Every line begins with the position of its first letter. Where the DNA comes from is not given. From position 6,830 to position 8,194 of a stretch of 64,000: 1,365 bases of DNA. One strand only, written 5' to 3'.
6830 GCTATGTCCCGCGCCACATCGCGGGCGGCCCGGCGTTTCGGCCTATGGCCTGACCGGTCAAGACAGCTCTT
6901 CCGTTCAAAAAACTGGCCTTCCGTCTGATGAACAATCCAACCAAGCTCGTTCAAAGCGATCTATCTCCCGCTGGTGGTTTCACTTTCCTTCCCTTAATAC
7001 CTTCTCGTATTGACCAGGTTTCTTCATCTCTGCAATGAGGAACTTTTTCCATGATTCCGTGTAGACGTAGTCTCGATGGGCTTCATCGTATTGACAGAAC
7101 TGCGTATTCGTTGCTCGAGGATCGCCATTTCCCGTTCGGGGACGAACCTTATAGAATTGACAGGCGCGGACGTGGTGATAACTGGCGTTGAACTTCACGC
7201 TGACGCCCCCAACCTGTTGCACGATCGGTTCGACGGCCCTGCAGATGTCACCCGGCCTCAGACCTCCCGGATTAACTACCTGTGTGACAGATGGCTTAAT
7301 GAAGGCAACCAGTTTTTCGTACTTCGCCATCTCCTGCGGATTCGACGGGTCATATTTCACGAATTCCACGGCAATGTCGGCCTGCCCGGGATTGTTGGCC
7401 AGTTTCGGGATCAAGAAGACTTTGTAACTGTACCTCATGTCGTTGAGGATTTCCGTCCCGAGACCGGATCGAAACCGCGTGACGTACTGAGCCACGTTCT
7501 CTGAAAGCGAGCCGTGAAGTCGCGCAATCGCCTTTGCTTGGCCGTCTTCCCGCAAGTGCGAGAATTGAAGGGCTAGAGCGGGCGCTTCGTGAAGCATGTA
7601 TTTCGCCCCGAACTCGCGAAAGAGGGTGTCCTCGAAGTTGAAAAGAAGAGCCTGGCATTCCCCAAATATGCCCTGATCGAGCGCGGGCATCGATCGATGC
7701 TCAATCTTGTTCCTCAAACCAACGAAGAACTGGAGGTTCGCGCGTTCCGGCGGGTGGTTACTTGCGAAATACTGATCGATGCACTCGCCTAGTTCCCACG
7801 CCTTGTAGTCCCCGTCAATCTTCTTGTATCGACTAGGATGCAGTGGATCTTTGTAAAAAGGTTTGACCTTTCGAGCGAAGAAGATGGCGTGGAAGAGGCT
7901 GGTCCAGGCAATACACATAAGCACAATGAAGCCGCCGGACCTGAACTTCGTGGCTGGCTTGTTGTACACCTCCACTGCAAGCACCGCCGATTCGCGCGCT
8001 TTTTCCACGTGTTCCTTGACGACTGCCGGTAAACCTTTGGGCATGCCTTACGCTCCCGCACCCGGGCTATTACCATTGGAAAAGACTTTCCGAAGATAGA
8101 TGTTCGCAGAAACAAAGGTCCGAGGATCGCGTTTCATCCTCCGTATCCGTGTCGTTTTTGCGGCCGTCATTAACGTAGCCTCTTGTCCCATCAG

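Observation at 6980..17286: Compact RM/DISARM-like operon: HTH, PLD-SNF2 helicase fusion, Eco57I/PglX-like N6-adenine methyltransferase, Zn-ribbon 655-aa protein (plus a 354-aa protein)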

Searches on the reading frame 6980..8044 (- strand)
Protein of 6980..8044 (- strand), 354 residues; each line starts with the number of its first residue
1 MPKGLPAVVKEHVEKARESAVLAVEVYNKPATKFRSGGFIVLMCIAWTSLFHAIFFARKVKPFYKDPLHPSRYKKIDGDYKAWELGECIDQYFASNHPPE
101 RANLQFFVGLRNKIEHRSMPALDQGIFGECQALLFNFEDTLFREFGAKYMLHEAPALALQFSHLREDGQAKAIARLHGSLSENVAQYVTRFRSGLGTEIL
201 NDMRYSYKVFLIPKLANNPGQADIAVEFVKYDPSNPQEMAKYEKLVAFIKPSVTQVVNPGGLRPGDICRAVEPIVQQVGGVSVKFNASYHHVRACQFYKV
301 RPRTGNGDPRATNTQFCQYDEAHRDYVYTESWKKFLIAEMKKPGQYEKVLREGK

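Call 3: search_protein_families(library=pfam, proteins=[window:6980-8044:-], max_evalue=0.01)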
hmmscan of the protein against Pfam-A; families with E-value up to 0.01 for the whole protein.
window:6980-8044:- (354 aa): 1 family
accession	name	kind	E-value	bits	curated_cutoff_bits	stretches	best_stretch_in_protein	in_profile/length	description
PF12358.13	DUF3644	-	1.1e-53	182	27.6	1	12-194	2-182/183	Domain of unknown function (DUF3644)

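Call 4: search_protein_families(library=padloc, proteins=[window:6980-8044:-], max_evalue=0.01)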
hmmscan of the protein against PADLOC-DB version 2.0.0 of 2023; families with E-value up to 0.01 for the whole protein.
window:6980-8044:- (354 aa): 8 families
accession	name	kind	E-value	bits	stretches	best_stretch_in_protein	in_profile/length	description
PDLC04950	PDC-S19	-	1.5e-131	436.8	1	1-352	1-343/353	-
PDLC04948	PDC-S19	-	1.5e-54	183.7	1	7-242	10-245/325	-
PDLC04952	PDC-S19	-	1.3e-17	62.4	1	9-230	5-215/328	-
PDLC04949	PDC-S19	-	1.1e-12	46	1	9-172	7-159/334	-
PDLC04954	PDC-S19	-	9e-09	33.1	1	9-55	6-52/330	-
PDLC04953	PDC-S19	-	2.3e-08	31.9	1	14-146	12-144/333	-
PDLC04951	PDC-S19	-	0.00065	16.9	1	9-61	5-57/357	-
PDLC04955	PDC-S19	-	0.0018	15.6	1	10-145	9-140/338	-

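Call 5: search_protein_families(library=ncbifam, proteins=[window:6980-8044:-], max_evalue=0.01)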
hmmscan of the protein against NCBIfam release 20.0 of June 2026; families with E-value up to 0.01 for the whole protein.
window:6980-8044:- (354 aa): 0 families

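Call 15: list_cluster_members(proteins=[window:6980-8044:-, window:8291-10258:-, window:10255-13653:-, window:13644-17048:-, window:17104-17286:-, window:5308-6954:-])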
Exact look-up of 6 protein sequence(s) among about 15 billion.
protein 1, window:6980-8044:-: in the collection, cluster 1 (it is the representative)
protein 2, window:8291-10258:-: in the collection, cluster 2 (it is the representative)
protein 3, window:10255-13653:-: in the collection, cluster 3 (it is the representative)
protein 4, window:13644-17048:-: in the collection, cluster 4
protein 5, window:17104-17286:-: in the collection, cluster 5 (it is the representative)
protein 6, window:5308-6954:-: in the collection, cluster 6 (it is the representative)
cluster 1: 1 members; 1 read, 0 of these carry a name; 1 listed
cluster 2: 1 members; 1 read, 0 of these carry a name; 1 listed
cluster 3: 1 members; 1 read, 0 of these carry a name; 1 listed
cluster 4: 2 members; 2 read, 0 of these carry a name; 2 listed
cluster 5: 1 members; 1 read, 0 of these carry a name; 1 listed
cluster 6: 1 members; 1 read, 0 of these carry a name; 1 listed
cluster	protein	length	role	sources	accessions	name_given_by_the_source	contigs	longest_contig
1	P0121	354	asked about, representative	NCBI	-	-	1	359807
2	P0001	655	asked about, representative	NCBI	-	-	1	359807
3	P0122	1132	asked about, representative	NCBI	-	-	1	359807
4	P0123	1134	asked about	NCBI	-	-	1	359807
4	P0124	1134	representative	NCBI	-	-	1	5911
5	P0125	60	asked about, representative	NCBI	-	-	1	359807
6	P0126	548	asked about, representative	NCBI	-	-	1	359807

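Call 73: predict_structure(alignment_id=A3)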
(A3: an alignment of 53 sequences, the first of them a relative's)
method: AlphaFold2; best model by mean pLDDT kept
length: 1132 residues; sequences in the alignment: 53
mean_pLDDT: 79.7   pTM: 0.55
mean pLDDT of the five models: 79.7, 78.7, 76.8, 76.3, 74.9
residues with pLDDT >= 90: 270; 70-90: 641; 50-70: 169; < 50: 52
segments of 3 or more residues with pLDDT < 50: 108-112, 161-163, 341-348, 646-654, 754-756, 858-862, 1117-1132
pLDDT, mean of each block of 10 residues (from residue 1): 81 89 89 84 88 91 81 82 86 89 71 70 75 81 80 72 59 84 86 84 87 82 86 63 85 81 77 68 84 87 87 64 72 60 44 78 91 86 87 82 82 84 73 74 60 73 88 89 88 90 87 88 66 86 89 82 72 89 87 80 66 83 80 70 47 54 58 72 76 64 70 75 71 80 79 54 70 85 82 88 92 89 92 92 91 68 59 87 85 63 79 88 91 92 90 88 82 91 90 94 93 90 90 94 93 92 88 87 89 93 87 55 33 31
secondary structure, 60 per line:
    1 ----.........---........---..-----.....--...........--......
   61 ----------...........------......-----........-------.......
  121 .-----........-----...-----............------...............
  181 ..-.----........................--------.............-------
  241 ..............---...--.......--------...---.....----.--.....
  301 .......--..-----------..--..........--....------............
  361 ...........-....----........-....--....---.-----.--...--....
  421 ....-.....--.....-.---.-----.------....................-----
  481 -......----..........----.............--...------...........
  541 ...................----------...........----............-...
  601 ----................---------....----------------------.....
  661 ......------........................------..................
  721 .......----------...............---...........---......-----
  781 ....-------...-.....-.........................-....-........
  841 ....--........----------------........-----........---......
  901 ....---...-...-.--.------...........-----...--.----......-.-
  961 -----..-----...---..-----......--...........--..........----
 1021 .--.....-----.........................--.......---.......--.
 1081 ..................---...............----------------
elements in order (helices of 4 or more, strands of 3 or more residues): H5-13 H17-24 E35-39 E42-52 E55-60 H71-81 E88-93 E99-106 E114-121 H127-134 H148-159 H166-182 H189-212 H221-233 H241-254 H263-269 H284-288 H296-307 H327-336 H339-342 H349-371 H373-376 H381-388 H390-393 H396-399 H417-424 H426-430 H433-437 H457-475 H482-487 H492-501 H506-518 E521-523 H530-559 H570-580 H585-596 E598-600 H605-620 H630-633 H656-666 H673-696 H703-727 H738-752 H756-766 E770-775 H796-800 H803-814 E815-826 H828-831 H833-844 E847-854 E871-878 E884-891 H895-904 E908-910 H926-936 E952-957 E973-975 E986-991 H994-1004 H1007-1016 H1024-1028 H1034-1058 E1061-1067 E1071-1077 H1080-1098 H1102-1116

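Call 75: fold_search(model_id=the predicted structure, library=pdb)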
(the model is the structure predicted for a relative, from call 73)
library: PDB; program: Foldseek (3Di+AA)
matches with E <= 10: 454; with E <= 0.001: 70
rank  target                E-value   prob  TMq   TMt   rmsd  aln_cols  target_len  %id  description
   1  8q56_A                1.5e-11  1.00  0.22  0.20  18.5      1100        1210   12  PglX methyltransferase of Salmonella BREX phage defence system (aka BrxX) bound to inhibitor Ocr (released 2024-08-21)
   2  8c45_B                2.0e-11  1.00  0.22  0.21  23.6       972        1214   11  PglX methyltransferase from the Salmonella BREX phage defence system (aka BrxX) (released 2024-07-10)
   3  9ewz_C                4.1e-11  1.00  0.23  0.21  21.1      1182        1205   13  Cryo-EM structure of the E. coli BrxX methyltransferase in complex with DNA (released 2025-03-05)
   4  8c45_A                5.5e-11  1.00  0.22  0.21  21.4      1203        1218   12  PglX methyltransferase from the Salmonella BREX phage defence system (aka BrxX) (released 2024-07-10)
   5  9ex7_A                9.8e-09  1.00  0.21  0.20  17.4      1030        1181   13  Cryo-EM structure of the E. coli BrxX methyltransferase in complex with Ocr (released 2025-03-05)
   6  8zek_A                2.4e-08  1.00  0.21  0.20  20.5      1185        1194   14  Cryo-EM structure of the E. coli BrxX methyltransferase complexed with Ocr (released 2024-12-11)
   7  8cy0_A                1.2e-07  1.00  0.21  0.40  14.6       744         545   11  CamA Adenine Methyltransferase Complexed to Cognate Substrate DNA and Inhibitor MC4756 (Compound 178) (released 2023-01-11)
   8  7rfl_A                1.2e-07  1.00  0.20  0.38  15.4       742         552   11  CamA Adenine Methyltransferase Complexed to Cognate Substrate DNA and Inhibitor SGC0946 (released 2021-09-15)
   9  7rfl_B                1.4e-07  1.00  0.20  0.38  14.9       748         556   11  CamA Adenine Methyltransferase Complexed to Cognate Substrate DNA and Inhibitor SGC0946 (released 2021-09-15)
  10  8vpg_A                1.4e-07  1.00  0.20  0.39  15.0       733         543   11  CamA Adenine Methyltransferase Complexed to Cognate Substrate DNA and Containing Quinoline-based SGI-1027 Analog 455 (released 2024-09-25)
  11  7lt5_A                1.4e-07  1.00  0.21  0.38  14.7       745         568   11  CamA Adenine Methyltransferase Complexed to Cognate Substrate DNA and Cofactor SAH (released 2021-05-19)
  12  7lni_A                1.4e-07  1.00  0.20  0.39  14.9       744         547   11  SeMet CamA Adenine Methyltransferase Complexed to Cognate Substrate DNA (released 2021-05-19)
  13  8fs1_A                1.9e-07  1.00  0.21  0.40  14.8       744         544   11  CamA Adenine Methyltransferase Complexed to Cognate Substrate DNA and Inhibitor 11a (YD905) (released 2023-05-10)
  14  8fs2_A                2.0e-07  1.00  0.20  0.39  14.8       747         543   10  CamA Adenine Methyltransferase Complexed to Cognate Substrate DNA and Inhibitor 11b (YD907) (released 2023-05-10)
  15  8cxw_B                2.0e-07  1.00  0.20  0.38  14.5       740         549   11  CamA Adenine Methyltransferase Complexed to Cognate Substrate DNA and Inhibitor piclidenoson (Compound 4) (released 2023-01-11)
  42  5hr4_C                3.8e-06  1.00  0.23  0.29  16.7      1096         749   11  Structure of Type IIL restriction-modification enzyme MmeI in complex with DNA has implications for engineering of new (released 2016-04-27)
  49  5hr4_J                1.4e-05  1.00  0.23  0.29  16.4      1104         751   11  Structure of Type IIL restriction-modification enzyme MmeI in complex with DNA has implications for engineering of new (released 2016-04-27)
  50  7lo5_D                1.8e-05  1.00  0.15  0.17  25.7       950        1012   11  cryoEM structure DrdV-DNA complex (released 2021-03-17)
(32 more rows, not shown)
